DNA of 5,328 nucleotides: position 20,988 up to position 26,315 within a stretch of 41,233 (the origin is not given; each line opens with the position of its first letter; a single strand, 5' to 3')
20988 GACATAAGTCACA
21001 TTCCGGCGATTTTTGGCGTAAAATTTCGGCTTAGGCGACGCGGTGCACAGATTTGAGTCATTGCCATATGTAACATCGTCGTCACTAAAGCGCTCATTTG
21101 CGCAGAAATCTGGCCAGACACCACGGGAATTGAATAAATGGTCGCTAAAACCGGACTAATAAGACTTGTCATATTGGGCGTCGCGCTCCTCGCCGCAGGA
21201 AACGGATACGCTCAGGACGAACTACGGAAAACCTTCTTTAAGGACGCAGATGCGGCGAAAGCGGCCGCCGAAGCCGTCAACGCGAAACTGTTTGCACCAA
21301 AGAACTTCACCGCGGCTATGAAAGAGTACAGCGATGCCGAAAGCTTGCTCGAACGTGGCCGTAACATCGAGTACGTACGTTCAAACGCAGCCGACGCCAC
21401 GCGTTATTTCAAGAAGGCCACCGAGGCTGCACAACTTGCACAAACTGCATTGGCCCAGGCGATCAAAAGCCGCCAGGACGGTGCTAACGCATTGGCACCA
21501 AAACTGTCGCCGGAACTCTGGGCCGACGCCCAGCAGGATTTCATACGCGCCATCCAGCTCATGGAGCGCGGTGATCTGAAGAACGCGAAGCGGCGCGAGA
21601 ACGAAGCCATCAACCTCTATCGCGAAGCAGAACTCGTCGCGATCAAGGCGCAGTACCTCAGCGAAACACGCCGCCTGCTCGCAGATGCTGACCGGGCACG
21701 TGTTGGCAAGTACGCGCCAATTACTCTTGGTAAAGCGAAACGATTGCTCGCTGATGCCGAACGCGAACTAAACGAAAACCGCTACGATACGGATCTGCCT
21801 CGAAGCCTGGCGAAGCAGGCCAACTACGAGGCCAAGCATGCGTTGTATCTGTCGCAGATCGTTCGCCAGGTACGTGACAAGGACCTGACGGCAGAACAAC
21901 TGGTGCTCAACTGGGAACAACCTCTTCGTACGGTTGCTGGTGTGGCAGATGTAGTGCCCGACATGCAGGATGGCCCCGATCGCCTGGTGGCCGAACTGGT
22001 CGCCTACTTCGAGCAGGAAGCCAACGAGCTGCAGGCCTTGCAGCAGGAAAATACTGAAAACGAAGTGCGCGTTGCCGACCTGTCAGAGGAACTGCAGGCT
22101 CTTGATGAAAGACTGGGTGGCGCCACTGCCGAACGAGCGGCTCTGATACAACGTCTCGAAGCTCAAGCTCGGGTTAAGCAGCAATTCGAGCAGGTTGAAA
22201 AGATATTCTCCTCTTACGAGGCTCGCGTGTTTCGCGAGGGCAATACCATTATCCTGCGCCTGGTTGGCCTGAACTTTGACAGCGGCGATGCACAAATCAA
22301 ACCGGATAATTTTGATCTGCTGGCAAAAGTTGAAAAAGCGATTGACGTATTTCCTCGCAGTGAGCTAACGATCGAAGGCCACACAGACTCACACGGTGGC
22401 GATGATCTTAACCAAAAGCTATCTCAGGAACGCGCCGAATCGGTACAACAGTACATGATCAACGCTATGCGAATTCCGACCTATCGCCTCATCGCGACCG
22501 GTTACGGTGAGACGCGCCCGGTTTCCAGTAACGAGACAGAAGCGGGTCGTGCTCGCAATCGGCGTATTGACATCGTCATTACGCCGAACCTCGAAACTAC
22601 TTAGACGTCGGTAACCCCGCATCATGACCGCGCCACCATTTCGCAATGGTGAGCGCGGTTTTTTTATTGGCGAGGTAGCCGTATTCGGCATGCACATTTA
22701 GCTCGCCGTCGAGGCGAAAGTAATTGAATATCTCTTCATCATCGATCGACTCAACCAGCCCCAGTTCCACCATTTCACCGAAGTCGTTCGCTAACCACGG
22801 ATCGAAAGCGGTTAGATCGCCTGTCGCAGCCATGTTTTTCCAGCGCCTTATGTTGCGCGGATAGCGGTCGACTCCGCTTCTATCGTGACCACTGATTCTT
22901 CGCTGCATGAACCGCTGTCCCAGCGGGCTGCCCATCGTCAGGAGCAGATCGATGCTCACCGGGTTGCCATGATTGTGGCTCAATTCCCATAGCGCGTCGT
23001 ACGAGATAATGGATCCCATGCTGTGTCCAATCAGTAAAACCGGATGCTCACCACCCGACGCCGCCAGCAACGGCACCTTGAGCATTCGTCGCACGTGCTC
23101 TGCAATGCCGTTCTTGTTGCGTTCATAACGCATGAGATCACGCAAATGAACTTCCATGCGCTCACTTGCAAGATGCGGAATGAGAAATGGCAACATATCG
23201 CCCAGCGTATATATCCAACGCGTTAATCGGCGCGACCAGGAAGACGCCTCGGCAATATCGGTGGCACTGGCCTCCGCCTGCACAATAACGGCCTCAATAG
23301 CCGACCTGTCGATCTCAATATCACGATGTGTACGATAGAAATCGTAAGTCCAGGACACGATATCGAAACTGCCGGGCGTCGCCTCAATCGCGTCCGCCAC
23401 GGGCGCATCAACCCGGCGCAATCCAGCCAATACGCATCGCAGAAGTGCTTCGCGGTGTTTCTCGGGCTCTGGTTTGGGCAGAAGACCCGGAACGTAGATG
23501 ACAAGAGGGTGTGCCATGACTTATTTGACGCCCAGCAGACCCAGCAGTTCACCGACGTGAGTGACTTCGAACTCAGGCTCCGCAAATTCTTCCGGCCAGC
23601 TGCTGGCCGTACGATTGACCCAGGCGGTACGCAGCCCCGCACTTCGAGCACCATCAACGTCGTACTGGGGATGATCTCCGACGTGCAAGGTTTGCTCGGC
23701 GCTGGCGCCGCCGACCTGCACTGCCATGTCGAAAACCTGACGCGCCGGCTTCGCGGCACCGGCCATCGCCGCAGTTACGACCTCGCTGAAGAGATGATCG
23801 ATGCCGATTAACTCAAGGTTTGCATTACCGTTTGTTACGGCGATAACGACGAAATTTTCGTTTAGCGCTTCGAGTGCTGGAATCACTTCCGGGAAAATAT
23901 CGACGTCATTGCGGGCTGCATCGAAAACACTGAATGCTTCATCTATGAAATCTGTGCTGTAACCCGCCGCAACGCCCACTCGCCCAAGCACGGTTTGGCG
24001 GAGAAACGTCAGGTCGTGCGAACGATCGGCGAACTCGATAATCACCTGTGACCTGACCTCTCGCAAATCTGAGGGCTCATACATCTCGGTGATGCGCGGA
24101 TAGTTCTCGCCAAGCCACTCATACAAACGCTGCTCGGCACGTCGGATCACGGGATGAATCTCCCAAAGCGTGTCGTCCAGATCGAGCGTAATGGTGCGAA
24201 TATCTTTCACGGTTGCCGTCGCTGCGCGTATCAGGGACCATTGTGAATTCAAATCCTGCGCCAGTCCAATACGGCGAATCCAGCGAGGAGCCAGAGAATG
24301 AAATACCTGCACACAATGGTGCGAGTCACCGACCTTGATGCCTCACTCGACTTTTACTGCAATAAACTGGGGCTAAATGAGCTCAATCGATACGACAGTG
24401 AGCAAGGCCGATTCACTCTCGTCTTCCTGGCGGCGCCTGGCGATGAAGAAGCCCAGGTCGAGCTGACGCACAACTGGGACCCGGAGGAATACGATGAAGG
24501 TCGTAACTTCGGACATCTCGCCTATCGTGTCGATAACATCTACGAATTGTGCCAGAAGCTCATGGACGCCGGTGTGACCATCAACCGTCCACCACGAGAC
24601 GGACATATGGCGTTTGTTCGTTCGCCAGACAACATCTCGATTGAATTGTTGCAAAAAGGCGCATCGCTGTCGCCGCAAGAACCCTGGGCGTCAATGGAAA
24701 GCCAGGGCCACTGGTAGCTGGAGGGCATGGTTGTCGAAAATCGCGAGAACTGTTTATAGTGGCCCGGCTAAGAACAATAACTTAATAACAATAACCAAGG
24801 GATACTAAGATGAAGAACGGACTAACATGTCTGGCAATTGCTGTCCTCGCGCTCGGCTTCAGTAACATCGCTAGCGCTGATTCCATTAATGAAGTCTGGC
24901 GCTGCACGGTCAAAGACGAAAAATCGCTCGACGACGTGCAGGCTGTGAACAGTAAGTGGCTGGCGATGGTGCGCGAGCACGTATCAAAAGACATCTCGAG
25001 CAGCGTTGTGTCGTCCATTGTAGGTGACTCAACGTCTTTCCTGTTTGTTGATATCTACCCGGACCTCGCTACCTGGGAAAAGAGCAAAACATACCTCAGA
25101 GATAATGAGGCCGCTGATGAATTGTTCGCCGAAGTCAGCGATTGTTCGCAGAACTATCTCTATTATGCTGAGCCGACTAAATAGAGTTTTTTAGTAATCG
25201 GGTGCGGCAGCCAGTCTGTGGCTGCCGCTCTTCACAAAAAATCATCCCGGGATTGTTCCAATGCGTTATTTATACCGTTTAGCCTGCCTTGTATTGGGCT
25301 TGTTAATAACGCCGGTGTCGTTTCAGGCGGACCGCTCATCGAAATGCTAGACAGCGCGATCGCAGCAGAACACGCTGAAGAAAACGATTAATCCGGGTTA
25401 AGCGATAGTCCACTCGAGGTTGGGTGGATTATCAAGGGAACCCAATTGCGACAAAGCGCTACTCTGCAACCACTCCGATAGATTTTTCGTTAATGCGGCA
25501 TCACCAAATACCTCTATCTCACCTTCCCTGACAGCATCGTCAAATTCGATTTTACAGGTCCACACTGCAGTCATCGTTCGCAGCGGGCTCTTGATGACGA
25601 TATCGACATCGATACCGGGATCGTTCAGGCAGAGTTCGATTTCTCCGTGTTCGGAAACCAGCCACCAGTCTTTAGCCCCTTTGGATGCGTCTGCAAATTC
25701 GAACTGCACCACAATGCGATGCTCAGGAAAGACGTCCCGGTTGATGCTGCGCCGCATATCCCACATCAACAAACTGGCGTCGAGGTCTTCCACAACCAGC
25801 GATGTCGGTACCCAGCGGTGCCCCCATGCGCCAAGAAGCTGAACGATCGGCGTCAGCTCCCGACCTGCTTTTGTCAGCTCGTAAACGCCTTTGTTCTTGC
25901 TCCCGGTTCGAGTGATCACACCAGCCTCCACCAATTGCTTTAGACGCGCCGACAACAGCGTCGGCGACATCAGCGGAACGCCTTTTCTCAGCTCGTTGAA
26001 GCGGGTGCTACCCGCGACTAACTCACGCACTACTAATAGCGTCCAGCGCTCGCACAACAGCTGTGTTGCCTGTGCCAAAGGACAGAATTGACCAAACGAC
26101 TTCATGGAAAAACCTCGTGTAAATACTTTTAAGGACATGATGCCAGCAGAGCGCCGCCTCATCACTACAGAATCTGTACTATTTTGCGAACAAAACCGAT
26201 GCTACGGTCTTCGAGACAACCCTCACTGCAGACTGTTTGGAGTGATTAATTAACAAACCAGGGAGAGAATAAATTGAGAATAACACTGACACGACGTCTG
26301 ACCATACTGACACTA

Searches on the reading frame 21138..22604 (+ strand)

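Call 8: search_protein_families(library=pfam, proteins=[window:21138-22604:+], max_evalue=0.01)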
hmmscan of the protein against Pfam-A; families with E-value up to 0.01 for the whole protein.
window:21138-22604:+ (488 aa): 2 families
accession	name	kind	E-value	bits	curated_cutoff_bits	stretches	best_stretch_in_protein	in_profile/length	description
PF00691.25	OmpA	-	5.9e-21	75.1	27.2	1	380-475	2-98/98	OmpA family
PF13851.11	GAS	-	0.00073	19.4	32.3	1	295-360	32-97/200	Growth-arrest specific micro-tubule binding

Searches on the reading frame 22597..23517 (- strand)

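Call 8: search_protein_families(library=pfam, proteins=[window:22597-23517:-], max_evalue=0.01)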
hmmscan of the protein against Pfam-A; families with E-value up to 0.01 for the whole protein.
window:22597-23517:- (306 aa): 3 families
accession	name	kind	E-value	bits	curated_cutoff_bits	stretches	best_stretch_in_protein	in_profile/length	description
PF07819.20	PGAP1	-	0.00011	22.5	24.3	1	153-204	86-134/233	PGAP1-like alpha/beta domain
PF00561.26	Abhydrolase_1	-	0.00074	19.7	25.8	1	112-172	19-83/245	alpha/beta hydrolase fold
PF12697.13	Abhydrolase_6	-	0.0008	20.6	26.3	1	153-229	63-122/217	Alpha/beta hydrolase family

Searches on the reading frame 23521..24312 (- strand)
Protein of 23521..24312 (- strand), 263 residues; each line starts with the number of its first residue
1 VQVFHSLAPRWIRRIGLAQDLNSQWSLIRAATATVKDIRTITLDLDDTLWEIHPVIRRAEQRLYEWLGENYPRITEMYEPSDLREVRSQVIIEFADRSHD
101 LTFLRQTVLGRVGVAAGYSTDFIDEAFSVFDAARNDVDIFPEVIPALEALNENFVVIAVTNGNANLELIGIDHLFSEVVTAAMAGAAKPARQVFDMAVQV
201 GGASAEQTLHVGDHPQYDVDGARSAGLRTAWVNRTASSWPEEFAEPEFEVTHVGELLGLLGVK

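Call 8: search_protein_families(library=pfam, proteins=[window:23521-24312:-], max_evalue=0.01)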
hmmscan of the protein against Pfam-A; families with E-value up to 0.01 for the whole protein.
window:23521-24312:- (263 aa): 4 families
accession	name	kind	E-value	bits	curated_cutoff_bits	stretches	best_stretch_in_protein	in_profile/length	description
PF00702.32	Hydrolase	-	1.5e-18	68.3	26.4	1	38-226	1-191/191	haloacid dehalogenase-like hydrolase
PF13419.12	HAD_2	-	2.2e-13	51.2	23.8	1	44-232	4-178/178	Haloacid dehalogenase-like hydrolase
PF13242.12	Hydrolase_like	-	1.3e-09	38.3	22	1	187-253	3-68/75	HAD-hyrolase-like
PF12689.13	Acid_PPase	-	0.0059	16.9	27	0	127-206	34-110/169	Acid Phosphatase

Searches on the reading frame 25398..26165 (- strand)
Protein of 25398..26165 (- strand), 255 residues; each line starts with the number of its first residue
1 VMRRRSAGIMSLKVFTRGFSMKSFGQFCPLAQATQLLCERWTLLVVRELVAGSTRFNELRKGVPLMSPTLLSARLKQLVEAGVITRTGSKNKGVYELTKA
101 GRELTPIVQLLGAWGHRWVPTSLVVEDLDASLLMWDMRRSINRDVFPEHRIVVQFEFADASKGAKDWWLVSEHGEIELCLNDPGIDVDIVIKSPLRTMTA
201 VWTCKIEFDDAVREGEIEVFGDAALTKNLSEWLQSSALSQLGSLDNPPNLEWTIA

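Call 8: search_protein_families(library=pfam, proteins=[window:25398-26165:-], max_evalue=0.01)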
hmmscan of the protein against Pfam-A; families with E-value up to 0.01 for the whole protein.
window:25398-26165:- (255 aa): 2 families
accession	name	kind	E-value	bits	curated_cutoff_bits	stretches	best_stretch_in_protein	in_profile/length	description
PF01638.23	HxlR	-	1.4e-21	76.5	20.8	1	37-121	2-89/91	HxlR-like helix-turn-helix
PF02036.22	SCP2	-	0.0081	16.9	21.3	0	152-233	23-100/101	SCP-2 sterol transfer family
